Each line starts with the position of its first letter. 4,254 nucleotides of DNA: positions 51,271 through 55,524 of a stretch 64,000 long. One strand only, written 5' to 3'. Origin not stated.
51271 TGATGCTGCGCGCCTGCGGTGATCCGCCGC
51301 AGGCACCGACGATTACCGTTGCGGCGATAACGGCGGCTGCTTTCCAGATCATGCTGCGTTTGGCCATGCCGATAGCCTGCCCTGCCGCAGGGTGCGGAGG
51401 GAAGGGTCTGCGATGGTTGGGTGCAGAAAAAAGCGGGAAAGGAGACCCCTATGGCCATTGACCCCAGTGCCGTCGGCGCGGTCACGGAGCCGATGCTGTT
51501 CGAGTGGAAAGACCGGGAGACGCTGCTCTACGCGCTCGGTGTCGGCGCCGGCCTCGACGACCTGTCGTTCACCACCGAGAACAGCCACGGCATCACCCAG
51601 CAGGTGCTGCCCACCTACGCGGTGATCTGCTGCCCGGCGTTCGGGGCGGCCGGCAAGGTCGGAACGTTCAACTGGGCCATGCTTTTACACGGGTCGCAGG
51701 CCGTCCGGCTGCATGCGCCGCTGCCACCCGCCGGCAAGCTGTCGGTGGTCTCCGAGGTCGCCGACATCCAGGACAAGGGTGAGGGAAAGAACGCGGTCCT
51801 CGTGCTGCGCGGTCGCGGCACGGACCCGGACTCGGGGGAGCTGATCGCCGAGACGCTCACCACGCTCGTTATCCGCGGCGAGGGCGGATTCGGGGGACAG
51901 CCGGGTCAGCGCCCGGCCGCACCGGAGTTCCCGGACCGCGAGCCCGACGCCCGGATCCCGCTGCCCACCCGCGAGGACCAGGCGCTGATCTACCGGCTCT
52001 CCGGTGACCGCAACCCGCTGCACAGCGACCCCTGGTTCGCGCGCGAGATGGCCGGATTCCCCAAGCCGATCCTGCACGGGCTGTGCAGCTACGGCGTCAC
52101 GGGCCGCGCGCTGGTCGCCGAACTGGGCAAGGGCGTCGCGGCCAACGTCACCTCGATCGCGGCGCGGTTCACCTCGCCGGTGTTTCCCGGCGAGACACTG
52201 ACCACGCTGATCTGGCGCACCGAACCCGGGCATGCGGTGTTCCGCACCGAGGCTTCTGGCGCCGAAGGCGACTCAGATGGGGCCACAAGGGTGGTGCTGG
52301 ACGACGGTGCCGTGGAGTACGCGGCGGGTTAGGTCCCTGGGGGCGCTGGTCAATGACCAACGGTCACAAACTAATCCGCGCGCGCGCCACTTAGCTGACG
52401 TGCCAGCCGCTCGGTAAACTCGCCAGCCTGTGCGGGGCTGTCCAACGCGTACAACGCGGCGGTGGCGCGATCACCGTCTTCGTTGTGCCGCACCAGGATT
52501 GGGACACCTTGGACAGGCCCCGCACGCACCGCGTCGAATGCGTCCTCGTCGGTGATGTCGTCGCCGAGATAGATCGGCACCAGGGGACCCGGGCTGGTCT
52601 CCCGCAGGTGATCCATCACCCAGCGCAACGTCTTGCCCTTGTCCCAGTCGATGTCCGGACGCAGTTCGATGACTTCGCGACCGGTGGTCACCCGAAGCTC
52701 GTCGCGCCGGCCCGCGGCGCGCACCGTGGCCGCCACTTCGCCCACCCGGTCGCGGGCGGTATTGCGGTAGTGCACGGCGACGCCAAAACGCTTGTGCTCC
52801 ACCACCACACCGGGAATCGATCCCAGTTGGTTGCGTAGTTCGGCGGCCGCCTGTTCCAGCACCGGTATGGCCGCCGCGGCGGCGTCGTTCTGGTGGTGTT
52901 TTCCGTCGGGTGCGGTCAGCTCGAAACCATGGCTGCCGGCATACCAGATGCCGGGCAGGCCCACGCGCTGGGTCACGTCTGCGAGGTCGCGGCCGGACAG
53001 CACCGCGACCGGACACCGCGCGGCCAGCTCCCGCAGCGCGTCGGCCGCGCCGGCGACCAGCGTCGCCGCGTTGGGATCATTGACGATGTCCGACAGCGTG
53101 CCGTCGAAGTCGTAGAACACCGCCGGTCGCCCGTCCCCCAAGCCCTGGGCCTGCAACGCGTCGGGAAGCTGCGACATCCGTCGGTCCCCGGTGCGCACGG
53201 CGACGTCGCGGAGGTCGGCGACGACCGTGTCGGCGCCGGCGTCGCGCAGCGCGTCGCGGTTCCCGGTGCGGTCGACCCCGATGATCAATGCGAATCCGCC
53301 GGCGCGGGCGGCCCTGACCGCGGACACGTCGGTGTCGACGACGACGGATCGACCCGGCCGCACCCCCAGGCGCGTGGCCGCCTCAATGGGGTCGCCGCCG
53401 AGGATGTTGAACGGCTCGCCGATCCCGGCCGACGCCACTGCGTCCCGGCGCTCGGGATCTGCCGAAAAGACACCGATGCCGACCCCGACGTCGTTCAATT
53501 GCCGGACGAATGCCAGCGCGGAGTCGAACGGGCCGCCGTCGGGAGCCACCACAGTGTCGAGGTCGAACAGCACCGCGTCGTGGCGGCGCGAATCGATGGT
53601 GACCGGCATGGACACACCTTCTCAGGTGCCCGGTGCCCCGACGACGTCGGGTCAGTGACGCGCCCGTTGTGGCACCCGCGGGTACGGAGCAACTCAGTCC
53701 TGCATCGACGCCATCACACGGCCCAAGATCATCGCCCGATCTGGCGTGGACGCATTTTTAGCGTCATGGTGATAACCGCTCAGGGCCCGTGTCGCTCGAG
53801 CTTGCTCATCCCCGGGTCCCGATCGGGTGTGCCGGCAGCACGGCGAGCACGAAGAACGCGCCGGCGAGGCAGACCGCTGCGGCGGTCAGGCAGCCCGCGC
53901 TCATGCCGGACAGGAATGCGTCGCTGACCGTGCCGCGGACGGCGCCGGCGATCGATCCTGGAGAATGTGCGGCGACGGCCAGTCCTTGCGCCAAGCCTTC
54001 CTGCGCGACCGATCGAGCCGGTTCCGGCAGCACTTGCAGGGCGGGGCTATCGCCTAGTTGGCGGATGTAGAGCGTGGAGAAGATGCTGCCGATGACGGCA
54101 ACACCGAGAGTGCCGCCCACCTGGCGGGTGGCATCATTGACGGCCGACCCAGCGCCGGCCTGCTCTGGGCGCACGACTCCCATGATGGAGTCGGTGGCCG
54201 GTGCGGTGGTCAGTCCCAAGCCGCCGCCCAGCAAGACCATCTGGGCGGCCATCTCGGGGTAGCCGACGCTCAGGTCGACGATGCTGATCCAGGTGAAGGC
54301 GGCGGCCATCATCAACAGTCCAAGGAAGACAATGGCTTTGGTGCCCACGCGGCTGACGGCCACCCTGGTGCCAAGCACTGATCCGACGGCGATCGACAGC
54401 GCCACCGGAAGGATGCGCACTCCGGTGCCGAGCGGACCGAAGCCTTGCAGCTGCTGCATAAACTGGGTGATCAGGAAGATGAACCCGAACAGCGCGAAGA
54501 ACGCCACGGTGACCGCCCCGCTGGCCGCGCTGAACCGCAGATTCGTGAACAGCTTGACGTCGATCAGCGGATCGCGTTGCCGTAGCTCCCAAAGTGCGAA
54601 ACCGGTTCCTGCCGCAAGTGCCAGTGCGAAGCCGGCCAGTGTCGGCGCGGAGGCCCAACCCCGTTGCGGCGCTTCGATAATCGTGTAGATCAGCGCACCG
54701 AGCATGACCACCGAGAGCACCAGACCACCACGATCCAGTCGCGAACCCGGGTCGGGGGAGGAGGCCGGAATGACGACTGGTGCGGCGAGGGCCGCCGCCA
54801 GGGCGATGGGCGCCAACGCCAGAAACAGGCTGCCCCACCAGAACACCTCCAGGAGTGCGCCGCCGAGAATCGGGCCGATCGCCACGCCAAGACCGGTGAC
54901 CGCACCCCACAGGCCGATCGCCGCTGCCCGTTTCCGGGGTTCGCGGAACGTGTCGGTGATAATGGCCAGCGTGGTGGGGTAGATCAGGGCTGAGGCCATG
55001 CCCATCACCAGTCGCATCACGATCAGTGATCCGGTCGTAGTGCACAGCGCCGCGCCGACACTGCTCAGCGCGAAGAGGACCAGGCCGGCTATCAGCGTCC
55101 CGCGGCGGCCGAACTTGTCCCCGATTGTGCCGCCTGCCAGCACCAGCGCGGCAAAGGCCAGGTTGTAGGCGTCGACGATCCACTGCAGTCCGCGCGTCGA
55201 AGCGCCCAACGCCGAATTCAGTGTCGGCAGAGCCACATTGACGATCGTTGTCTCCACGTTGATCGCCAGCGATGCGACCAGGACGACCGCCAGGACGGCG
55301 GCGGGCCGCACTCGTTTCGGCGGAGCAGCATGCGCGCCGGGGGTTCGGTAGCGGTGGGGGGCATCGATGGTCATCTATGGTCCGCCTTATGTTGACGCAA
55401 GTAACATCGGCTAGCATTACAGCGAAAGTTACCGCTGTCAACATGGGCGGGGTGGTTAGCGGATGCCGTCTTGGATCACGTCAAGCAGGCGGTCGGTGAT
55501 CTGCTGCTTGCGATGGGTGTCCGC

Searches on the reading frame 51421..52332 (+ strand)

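Call 86: search_protein_families(library=pfam, proteins=[window:51421-52332:+], max_evalue=0.00001)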
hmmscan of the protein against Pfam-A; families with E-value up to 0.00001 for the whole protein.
window:51421-52332:+ (303 aa): 2 families
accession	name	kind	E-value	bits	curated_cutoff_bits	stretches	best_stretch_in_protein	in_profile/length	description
PF01575.25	MaoC_dehydratas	-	7.8e-32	109.9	27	1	171-274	6-108/123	MaoC like domain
PF22622.2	MFE-2_hydrat-2_N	-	1.4e-23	83.6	27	1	27-153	1-130/130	MFE-2 hydratase 2 N-terminal domain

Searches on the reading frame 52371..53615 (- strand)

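Call 86: search_protein_families(library=pfam, proteins=[window:52371-53615:-], max_evalue=0.00001)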
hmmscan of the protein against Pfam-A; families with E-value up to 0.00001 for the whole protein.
window:52371-53615:- (414 aa): 1 family
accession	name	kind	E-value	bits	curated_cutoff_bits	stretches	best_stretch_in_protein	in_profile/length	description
PF02358.22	Trehalose_PPase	-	1.6e-70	237.4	27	1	167-394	1-234/235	Trehalose-phosphatase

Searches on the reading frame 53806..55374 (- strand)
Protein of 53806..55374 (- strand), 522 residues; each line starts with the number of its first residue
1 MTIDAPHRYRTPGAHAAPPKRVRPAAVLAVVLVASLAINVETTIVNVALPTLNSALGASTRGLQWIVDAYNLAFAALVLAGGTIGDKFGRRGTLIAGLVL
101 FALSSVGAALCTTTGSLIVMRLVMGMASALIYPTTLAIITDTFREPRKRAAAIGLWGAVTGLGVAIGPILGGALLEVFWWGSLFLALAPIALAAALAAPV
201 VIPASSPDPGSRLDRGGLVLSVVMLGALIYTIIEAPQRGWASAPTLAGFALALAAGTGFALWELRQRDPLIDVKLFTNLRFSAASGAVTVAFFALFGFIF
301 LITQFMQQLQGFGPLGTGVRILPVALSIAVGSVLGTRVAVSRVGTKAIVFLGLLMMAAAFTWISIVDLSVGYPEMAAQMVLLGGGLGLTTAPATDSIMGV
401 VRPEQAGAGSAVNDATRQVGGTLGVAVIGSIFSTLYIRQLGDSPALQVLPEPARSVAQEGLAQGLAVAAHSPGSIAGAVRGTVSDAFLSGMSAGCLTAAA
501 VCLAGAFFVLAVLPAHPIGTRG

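Call 86: search_protein_families(library=pfam, proteins=[window:53806-55374:-], max_evalue=0.00001)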
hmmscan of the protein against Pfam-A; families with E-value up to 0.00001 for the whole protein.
window:53806-55374:- (522 aa): 3 families
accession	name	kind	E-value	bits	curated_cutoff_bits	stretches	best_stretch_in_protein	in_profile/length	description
PF07690.21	MFS_1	-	1.2e-46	159.6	33.4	1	33-424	3-346/347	Major Facilitator Superfamily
PF05977.19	MFS_3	-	6.3e-08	31.9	27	1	26-181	10-169/524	Transmembrane secretion effector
PF00083.30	Sugar_tr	-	1.7e-07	30.9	22.3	1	37-174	22-161/452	Sugar (and other) transporter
